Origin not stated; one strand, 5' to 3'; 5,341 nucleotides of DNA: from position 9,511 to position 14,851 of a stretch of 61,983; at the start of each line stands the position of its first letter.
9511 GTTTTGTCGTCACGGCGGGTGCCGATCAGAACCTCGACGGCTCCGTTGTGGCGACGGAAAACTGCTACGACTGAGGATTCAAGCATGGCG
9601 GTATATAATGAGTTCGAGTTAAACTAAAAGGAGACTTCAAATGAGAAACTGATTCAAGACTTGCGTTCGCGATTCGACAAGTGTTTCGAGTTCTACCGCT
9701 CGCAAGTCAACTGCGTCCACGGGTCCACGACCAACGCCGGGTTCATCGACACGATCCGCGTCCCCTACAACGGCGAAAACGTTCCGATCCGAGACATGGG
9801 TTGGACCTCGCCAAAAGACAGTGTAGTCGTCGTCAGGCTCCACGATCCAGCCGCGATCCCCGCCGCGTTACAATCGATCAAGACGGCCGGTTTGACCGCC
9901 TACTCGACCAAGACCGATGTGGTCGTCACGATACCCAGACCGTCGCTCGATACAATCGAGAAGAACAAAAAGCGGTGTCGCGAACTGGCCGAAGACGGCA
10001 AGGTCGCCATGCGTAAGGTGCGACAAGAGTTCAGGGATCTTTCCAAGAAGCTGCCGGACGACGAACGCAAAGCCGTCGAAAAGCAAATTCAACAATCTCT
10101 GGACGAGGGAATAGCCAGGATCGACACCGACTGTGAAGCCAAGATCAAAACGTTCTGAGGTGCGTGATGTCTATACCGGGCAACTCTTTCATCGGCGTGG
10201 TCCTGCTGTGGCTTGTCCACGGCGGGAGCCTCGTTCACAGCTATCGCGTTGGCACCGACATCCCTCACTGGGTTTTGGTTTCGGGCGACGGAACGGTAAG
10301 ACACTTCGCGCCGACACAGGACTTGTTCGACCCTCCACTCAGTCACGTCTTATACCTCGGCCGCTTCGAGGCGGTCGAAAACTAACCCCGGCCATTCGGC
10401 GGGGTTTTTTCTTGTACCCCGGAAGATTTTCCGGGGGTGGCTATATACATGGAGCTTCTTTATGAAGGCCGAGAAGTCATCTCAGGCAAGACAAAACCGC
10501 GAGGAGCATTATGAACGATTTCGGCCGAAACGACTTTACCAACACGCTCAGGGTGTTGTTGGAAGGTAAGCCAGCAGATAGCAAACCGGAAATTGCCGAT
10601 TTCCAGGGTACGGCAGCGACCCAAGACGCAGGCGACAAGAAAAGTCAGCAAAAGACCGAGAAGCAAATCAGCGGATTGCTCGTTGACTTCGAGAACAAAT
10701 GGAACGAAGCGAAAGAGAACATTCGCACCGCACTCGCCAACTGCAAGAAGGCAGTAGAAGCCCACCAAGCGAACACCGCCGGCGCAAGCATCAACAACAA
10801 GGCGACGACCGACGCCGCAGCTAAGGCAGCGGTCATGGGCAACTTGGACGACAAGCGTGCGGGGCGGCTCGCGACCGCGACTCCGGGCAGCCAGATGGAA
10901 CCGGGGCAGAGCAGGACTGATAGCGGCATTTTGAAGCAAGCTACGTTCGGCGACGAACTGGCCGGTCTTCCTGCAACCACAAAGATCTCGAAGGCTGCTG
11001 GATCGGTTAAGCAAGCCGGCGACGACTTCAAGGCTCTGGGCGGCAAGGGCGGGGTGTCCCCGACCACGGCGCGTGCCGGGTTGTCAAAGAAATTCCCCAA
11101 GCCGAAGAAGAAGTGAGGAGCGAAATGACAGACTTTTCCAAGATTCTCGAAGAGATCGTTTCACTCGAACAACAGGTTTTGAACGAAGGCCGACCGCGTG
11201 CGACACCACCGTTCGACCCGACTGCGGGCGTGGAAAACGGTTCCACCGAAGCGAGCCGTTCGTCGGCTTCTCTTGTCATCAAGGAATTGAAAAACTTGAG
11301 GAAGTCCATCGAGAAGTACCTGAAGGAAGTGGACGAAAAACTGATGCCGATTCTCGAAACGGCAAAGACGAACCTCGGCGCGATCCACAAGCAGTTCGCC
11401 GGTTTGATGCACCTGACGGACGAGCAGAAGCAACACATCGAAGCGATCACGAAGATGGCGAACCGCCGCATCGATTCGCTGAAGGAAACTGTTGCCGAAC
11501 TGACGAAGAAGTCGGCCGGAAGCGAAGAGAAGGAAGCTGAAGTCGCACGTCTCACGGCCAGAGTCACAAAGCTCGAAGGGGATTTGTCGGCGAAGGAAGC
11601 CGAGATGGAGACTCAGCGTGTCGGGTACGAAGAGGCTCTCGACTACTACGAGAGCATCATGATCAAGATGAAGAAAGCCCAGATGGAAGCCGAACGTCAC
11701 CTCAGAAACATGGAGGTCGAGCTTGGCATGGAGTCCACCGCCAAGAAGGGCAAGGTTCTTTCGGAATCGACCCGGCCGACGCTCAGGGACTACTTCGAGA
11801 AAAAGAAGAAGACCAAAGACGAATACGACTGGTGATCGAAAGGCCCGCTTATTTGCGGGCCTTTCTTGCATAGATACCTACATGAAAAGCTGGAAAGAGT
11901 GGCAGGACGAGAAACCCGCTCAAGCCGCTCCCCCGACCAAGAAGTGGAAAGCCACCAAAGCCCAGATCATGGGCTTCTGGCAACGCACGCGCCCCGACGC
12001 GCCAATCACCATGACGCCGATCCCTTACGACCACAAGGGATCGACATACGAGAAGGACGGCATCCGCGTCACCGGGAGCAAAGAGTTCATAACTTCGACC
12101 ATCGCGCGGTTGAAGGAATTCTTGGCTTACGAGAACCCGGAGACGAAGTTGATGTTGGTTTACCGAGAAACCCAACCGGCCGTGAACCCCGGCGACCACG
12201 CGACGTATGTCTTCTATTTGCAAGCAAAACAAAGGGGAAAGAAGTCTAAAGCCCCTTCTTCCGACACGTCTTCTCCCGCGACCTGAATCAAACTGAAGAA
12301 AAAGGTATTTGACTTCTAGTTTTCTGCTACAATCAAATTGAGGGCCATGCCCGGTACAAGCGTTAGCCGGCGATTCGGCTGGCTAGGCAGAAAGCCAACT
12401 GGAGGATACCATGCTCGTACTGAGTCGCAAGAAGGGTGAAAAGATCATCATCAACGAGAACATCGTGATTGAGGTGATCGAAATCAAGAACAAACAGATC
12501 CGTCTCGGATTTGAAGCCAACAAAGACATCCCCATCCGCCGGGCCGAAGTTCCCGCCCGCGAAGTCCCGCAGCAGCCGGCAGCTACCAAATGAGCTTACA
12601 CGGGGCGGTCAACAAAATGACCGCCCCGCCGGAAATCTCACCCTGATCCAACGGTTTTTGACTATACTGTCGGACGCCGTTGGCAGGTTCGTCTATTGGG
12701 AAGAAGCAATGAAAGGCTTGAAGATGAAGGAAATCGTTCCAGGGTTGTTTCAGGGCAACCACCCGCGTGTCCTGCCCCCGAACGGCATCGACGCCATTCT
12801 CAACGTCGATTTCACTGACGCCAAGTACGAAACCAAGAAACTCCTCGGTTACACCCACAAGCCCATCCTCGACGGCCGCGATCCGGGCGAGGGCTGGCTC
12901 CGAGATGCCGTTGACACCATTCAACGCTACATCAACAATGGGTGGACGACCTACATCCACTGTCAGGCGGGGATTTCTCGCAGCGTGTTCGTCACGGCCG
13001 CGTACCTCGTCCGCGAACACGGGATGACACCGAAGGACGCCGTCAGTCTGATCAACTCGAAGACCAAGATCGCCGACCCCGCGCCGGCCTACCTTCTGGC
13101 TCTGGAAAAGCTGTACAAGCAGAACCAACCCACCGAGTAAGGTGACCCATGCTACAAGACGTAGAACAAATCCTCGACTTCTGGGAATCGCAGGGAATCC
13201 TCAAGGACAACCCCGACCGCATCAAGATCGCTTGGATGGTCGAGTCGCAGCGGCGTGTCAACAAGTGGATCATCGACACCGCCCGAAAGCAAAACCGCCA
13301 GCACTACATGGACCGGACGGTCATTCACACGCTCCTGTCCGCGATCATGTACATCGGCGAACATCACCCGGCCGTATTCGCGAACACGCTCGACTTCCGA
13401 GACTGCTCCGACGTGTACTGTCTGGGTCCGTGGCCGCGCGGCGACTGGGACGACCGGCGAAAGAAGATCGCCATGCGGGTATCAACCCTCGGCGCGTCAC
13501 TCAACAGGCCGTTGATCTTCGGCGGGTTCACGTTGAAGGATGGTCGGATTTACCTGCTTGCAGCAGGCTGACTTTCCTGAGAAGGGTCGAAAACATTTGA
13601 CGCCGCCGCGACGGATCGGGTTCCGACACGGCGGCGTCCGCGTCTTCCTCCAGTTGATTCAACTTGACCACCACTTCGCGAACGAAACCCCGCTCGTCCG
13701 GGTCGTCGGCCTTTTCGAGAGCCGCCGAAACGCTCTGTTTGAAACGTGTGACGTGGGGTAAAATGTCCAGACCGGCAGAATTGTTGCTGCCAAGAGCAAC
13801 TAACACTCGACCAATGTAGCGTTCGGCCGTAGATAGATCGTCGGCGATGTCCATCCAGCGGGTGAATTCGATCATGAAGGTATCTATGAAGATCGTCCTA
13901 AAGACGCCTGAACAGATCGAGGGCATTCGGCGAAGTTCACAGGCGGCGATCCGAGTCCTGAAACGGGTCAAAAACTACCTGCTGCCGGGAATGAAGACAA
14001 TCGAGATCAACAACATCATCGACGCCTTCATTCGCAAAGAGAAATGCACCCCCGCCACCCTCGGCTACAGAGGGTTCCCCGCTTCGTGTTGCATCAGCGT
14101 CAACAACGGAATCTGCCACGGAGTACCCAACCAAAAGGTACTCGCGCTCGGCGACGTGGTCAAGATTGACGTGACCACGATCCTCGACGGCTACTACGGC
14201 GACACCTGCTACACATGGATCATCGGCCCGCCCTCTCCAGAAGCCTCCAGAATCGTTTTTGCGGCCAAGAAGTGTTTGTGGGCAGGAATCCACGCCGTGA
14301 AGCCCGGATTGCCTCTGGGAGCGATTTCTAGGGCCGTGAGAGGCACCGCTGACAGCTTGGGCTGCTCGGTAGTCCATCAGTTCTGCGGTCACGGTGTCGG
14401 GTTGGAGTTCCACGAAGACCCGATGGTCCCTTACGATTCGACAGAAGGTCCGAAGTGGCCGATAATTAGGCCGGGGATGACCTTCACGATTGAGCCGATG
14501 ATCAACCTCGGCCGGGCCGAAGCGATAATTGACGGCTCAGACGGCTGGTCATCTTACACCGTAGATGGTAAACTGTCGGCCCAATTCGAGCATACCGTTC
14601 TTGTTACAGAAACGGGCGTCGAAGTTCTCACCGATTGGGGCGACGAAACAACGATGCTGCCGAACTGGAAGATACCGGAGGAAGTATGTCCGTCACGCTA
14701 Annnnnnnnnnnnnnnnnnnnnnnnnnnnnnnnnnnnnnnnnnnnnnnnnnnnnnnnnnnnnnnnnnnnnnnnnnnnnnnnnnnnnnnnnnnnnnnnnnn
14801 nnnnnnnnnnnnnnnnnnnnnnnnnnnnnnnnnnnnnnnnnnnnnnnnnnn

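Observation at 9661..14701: Phage-encoded translation and post-transcriptional control module: RRF, CsrA, dual-specificity phosphatase, MetAP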

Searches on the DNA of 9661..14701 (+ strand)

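Call 6: search_dna_similar(query=window:9661-14701:+, collection=phages, mode=near, max_rows=20)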
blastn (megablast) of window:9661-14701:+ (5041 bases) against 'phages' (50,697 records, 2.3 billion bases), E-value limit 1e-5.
No match.
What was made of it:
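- Tried and rejected: Megablast of the 5 kb against GenBank phages found no match (call 6).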

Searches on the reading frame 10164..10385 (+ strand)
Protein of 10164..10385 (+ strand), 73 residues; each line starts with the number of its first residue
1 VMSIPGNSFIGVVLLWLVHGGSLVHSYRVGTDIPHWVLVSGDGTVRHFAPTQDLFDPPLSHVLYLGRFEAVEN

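Call 91: search_protein_families(library=phrogs, proteins=[window:10164-10385:+], max_evalue=0.01)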
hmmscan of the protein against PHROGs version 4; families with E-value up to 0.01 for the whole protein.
window:10164-10385:+ (73 aa): 0 families

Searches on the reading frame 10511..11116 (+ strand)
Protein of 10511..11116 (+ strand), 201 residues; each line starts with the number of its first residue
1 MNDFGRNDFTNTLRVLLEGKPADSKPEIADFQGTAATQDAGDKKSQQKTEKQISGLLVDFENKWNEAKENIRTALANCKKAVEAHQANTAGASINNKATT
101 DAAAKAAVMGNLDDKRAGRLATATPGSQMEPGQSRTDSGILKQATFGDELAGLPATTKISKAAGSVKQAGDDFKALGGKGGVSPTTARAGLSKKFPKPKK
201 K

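Call 4: search_protein_families(library=pfam, proteins=[window:10511-11116:+], max_evalue=0.01)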
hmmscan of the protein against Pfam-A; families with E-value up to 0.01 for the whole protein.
window:10511-11116:+ (201 aa): 0 families

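Call 7: search_protein_families(library=phrogs, proteins=[window:10511-11116:+], max_evalue=0.001)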
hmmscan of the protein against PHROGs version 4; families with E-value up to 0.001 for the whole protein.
window:10511-11116:+ (201 aa): 0 families

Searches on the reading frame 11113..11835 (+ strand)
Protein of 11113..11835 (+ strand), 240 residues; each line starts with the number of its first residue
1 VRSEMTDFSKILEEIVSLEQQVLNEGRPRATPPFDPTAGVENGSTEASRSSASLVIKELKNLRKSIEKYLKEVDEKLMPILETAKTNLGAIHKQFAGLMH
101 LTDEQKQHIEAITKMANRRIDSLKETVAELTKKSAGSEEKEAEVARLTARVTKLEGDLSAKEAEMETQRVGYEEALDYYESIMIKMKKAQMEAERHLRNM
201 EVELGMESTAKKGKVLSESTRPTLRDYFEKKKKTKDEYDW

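Call 4: search_protein_families(library=pfam, proteins=[window:11113-11835:+], max_evalue=0.01)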
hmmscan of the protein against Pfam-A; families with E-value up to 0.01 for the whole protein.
window:11113-11835:+ (240 aa): 1 family
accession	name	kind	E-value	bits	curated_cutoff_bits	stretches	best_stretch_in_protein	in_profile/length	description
PF06419.17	COG6_N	-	0.0039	17.8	27.4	1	60-148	14-98/114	Conserved oligomeric complex COG6, N-terminal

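Call 7: search_protein_families(library=phrogs, proteins=[window:11113-11835:+], max_evalue=0.001)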
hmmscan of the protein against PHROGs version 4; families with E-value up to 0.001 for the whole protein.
window:11113-11835:+ (240 aa): 0 families

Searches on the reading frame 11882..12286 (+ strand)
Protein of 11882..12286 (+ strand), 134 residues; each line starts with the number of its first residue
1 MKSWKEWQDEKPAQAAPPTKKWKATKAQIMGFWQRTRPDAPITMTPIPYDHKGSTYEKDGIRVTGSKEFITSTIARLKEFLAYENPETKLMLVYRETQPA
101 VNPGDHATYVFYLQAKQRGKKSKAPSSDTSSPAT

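Call 70: search_solved_structures(query=A3, max_evalue=10)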
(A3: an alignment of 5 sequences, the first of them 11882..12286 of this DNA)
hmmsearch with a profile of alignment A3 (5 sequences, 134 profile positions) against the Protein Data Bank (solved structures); distinct sequences matched with E-value up to 10: 0.

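Call 76: predict_structure(protein=window:11882-12286:+)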
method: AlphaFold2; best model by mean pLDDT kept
length: 134 residues; sequences in the alignment: 1
mean_pLDDT: 68.7   pTM: 0.56
mean pLDDT of the five models: 68.7, 66.4, 46.3, 44.2, 42.9
residues with pLDDT >= 90: 1; 70-90: 67; 50-70: 41; < 50: 25
segments of 3 or more residues with pLDDT < 50: 1-4, 12-15, 118-124
pLDDT, mean of each block of 10 residues (from residue 1): 47 48 69 77 76 55 88 88 74 82 80 63 50 56
secondary structure, 60 per line:
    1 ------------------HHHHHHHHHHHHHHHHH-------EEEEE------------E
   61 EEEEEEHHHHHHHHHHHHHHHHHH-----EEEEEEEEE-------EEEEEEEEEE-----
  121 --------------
elements in order: H19-35 E43-47 E60-66 H67-84 E90-98 E106-115

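Call 82: search_protein_representatives(protein=window:11882-12286:+)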
Query: 134 residues. Proteins with E-value up to 0.001 (for the whole library): 223; up to 1e-10: 118; up to 1e-30: 4. The best 150 are listed.
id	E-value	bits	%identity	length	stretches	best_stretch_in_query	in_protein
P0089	3.7e-62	224.5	77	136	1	1-132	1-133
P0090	4.6e-42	159.5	66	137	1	13-124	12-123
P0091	2.5e-35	137.7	57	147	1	10-120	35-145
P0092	1.1e-31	126.0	57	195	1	15-121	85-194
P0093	2.1e-27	112.1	54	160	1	19-123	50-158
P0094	8.8e-27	110.1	48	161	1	11-118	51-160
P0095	1.0e-26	109.9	51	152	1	18-120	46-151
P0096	1.3e-26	109.5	48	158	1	18-124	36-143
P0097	5.6e-26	107.5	49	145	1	10-124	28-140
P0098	1.2e-25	106.4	57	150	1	16-98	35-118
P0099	3.1e-25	105.1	50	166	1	19-121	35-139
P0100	4.2e-25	104.6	48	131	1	4-123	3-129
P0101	9.8e-25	103.5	50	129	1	20-126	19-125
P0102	1.0e-24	103.4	47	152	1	12-122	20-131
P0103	3.3e-24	101.8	47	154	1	8-119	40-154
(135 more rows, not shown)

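Call 91: search_protein_families(library=phrogs, proteins=[window:11882-12286:+], max_evalue=0.01)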
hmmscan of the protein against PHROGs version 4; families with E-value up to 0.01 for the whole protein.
window:11882-12286:+ (134 aa): 0 families

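Call 96: find_related_loci(query=A3, collection=viral_contigs, flank=4000)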
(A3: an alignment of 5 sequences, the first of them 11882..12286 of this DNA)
Query A3 (134 aa) in viral_contigs; peptide patterns used: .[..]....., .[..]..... (x = any residue, [..] = any of these).
110 stretches matched a pattern; 4 encode a relative of the query (tblastn E <= 1e-3); 4 distinct loci.
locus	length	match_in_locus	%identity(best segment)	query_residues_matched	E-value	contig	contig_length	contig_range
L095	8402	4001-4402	77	1-133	3e-69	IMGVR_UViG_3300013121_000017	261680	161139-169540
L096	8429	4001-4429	50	1-127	2e-42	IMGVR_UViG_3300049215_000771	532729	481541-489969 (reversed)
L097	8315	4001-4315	59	20-121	1e-37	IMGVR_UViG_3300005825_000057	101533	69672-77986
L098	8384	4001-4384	55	1-118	5e-45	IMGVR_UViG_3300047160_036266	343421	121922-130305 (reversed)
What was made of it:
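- Relatives are filed as viral in IMG/VR (call 96). IMG/VR holds related contigs of 262-533 kb (call 96).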
